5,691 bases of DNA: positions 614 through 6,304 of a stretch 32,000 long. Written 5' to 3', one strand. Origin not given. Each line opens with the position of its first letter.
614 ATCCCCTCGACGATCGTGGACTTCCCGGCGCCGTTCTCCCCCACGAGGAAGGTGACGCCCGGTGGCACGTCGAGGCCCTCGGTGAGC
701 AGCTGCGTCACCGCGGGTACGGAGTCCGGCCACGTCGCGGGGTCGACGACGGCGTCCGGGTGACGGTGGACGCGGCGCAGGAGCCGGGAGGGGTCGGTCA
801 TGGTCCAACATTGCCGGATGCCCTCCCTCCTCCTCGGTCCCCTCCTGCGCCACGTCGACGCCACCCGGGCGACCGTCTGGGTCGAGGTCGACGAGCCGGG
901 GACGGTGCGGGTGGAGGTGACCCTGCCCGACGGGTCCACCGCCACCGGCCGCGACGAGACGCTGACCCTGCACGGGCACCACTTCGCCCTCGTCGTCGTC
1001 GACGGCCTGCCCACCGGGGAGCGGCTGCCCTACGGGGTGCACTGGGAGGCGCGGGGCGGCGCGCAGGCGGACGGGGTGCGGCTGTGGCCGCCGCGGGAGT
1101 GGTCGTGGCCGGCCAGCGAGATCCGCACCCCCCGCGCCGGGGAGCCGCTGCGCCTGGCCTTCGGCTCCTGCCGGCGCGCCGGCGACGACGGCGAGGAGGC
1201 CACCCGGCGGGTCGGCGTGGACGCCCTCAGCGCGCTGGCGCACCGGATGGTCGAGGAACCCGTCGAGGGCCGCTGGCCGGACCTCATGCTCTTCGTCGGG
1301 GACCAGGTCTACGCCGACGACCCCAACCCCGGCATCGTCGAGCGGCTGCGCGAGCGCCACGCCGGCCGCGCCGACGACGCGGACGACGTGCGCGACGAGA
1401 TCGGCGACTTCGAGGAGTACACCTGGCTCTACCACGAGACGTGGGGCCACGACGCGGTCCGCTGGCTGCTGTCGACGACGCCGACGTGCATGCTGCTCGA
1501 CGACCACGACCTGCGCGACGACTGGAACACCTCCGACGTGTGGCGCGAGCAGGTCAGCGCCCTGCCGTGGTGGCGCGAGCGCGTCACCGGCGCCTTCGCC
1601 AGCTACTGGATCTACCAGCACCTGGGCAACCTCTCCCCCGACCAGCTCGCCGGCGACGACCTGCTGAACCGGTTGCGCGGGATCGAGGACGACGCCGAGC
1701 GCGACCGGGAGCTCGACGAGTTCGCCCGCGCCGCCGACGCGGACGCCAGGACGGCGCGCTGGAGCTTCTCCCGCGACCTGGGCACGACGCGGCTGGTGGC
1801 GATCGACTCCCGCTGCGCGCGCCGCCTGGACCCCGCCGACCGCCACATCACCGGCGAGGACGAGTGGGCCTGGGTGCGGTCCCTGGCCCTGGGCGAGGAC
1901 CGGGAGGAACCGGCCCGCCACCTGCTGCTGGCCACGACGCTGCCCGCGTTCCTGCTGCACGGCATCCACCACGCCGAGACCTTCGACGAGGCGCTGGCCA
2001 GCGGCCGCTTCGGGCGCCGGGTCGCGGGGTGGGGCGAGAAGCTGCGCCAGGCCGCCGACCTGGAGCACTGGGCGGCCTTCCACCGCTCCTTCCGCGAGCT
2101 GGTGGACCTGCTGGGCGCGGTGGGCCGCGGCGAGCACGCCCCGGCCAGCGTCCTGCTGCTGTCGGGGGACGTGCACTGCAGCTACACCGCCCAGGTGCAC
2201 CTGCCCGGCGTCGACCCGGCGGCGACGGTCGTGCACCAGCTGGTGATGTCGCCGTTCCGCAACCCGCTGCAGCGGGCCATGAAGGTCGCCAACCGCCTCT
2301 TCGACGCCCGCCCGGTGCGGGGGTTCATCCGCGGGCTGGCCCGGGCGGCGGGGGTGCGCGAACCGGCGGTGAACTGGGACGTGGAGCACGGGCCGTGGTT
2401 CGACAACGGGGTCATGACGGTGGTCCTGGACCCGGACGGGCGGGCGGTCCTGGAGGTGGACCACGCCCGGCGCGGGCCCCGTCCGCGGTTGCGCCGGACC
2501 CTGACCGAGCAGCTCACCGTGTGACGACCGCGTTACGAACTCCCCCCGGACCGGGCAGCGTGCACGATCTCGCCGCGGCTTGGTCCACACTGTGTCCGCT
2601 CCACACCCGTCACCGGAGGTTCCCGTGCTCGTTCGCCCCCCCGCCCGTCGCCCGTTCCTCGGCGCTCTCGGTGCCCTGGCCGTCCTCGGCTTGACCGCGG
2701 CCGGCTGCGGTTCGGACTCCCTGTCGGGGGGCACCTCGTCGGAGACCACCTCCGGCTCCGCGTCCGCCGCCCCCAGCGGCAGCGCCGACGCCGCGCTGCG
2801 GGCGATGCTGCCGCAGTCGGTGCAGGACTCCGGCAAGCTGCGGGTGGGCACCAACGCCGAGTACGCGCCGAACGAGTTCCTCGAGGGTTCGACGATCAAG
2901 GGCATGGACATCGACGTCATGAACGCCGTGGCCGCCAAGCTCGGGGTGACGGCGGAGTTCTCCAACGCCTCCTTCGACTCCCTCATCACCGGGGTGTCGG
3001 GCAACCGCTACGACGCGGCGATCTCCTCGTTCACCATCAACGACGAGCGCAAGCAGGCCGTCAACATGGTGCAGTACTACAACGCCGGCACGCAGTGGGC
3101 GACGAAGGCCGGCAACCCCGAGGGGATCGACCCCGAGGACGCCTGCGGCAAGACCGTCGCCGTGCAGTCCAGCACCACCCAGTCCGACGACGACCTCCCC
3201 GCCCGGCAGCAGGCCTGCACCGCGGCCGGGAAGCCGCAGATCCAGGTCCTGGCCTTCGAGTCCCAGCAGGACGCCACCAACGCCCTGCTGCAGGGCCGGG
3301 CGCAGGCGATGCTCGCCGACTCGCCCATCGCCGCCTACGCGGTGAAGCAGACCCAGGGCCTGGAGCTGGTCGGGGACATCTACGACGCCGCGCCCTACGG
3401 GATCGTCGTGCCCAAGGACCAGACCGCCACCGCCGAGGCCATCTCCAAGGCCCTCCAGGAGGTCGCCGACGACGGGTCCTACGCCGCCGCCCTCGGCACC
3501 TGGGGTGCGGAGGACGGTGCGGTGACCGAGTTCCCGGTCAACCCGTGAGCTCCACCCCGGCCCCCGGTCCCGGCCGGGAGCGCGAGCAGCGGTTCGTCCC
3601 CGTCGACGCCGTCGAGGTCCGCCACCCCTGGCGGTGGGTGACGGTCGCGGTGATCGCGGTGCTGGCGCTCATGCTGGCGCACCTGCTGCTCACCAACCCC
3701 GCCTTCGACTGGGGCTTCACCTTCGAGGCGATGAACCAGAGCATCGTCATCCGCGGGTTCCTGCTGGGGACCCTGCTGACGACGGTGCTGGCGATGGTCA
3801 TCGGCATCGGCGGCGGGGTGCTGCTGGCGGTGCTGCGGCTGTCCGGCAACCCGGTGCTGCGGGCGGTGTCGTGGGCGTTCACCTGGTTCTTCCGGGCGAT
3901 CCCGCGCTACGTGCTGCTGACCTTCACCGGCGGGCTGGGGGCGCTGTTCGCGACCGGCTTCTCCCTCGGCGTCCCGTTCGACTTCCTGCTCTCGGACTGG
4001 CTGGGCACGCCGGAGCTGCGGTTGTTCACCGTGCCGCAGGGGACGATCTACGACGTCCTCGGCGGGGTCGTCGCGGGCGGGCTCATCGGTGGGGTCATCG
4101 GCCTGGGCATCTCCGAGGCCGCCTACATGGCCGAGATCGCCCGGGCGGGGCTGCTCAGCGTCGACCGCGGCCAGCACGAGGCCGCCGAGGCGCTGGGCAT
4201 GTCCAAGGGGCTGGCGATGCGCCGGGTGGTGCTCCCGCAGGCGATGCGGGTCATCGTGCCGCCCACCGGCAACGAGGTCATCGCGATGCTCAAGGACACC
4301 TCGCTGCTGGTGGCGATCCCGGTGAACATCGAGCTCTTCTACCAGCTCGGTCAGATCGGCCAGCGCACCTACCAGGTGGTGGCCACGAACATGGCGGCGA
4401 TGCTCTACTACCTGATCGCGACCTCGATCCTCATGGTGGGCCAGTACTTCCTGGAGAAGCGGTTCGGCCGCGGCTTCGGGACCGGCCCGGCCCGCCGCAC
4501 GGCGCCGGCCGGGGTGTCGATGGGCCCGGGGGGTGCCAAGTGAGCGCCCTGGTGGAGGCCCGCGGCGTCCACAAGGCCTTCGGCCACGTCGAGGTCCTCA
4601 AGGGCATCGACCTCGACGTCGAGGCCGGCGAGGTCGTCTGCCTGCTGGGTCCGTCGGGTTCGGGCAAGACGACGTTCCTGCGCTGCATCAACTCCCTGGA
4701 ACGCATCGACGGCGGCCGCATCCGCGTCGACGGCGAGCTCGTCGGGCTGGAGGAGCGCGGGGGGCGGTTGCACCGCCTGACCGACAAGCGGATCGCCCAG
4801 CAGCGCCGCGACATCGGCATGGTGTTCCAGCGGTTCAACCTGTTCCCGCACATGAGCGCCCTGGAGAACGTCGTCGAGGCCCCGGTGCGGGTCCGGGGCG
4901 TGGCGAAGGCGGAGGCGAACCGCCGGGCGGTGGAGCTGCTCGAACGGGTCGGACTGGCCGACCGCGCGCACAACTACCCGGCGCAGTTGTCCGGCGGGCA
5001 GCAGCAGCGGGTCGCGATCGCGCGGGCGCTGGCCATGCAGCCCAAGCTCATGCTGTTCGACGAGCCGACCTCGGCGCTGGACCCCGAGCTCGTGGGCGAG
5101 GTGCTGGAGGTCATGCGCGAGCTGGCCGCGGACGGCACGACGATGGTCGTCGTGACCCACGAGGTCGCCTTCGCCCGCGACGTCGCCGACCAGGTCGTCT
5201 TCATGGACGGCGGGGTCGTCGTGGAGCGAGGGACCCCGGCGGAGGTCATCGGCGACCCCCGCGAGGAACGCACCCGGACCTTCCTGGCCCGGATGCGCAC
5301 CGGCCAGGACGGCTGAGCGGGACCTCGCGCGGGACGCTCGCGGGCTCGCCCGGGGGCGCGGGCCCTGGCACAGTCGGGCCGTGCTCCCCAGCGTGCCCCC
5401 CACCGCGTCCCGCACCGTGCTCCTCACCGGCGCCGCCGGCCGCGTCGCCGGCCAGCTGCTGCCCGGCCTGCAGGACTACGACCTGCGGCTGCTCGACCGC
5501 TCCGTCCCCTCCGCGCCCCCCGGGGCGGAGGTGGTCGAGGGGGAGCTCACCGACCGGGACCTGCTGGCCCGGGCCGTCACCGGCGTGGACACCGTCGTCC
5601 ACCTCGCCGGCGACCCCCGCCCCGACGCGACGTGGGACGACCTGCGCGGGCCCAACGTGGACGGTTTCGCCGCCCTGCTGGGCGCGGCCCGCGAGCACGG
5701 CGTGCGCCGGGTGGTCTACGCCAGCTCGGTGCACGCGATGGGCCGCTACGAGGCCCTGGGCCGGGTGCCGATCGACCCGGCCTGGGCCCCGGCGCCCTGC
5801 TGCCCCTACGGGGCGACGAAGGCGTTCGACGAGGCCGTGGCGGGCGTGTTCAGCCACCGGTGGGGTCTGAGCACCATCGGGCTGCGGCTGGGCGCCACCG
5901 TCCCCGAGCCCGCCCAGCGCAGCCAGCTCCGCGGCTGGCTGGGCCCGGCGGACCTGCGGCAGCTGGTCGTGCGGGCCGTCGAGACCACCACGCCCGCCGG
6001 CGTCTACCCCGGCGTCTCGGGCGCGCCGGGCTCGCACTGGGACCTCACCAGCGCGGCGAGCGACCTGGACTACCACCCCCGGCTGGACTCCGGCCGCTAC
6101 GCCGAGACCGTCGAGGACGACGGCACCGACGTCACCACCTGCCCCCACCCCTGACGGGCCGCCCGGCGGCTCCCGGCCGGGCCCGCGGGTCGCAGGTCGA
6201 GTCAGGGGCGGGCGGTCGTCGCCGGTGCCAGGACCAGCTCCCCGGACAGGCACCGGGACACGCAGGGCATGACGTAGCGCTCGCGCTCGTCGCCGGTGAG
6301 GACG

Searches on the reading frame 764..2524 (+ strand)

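Call 65: search_protein_families(library=pfam, proteins=[window:764-2524:+], max_evalue=0.00001)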
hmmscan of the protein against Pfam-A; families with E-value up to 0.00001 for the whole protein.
window:764-2524:+ (586 aa): 2 families
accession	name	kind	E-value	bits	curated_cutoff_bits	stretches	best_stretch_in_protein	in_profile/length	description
PF25077.1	DUF7800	-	1e-23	83.7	27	1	19-119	1-88/89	Domain of unknown function (DUF7800)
PF09423.15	PhoD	-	1.1e-09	38.3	27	1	171-499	24-292/343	PhoD-like phosphatase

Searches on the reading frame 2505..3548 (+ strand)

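Call 65: search_protein_families(library=pfam, proteins=[window:2505-3548:+], max_evalue=0.00001)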
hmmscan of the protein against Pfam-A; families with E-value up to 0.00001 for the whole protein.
window:2505-3548:+ (347 aa): 1 family
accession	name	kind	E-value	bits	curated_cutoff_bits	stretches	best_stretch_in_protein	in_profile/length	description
PF00497.25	SBP_bac_3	-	4.1e-31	107.9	26.4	1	112-334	1-130/132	Bacterial extracellular solute-binding proteins, family 3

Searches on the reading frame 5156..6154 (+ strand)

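Call 65: search_protein_families(library=pfam, proteins=[window:5156-6154:+], max_evalue=0.00001)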
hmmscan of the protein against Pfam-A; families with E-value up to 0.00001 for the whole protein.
window:5156-6154:+ (332 aa): 5 families
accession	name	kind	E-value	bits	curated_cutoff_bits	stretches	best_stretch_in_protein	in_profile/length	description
PF01370.27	Epimerase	-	3.1e-18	66.5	20.9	1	88-246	1-170/240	NAD dependent epimerase/dehydratase family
PF13460.12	NAD_binding_10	-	1.6e-11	44.8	27.2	1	92-195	1-102/184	NAD(P)H-binding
PF01073.25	3Beta_HSD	-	2.2e-08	33.9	22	1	125-197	48-122/280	3-beta hydroxysteroid dehydrogenase/isomerase family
PF16363.11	GDP_Man_Dehyd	-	3.1e-08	33.9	27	1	124-244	54-179/332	GDP-mannose 4,6 dehydratase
PF05368.20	NmrA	-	6.9e-07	29.6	27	1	86-200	3-116/298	NmrA-like family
